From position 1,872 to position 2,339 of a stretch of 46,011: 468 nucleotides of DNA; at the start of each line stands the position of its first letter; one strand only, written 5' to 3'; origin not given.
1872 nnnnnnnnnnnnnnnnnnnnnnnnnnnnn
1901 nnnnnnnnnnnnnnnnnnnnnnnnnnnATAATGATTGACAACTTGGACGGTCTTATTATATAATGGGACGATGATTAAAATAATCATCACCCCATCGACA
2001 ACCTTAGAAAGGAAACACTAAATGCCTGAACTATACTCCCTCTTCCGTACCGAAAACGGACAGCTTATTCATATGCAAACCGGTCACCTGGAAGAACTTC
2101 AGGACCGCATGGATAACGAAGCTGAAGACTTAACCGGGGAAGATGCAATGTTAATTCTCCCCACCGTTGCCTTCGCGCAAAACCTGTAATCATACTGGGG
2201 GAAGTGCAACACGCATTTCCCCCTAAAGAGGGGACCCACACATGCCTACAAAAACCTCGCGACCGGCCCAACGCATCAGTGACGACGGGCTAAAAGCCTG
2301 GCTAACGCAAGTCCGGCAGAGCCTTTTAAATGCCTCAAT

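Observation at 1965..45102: Seven dispersed copies of a conserved 29-bp imperfect palindrome; candidate genome-wide regulatory element of unknown function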

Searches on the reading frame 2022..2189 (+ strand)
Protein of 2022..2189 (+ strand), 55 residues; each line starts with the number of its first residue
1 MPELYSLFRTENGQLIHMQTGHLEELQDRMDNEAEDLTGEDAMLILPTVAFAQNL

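Call 18: search_protein_families(library=pfam, max_evalue=0.01, proteins=[window:2022-2189:+])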
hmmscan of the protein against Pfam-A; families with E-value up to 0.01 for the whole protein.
window:2022-2189:+ (55 aa): 0 families
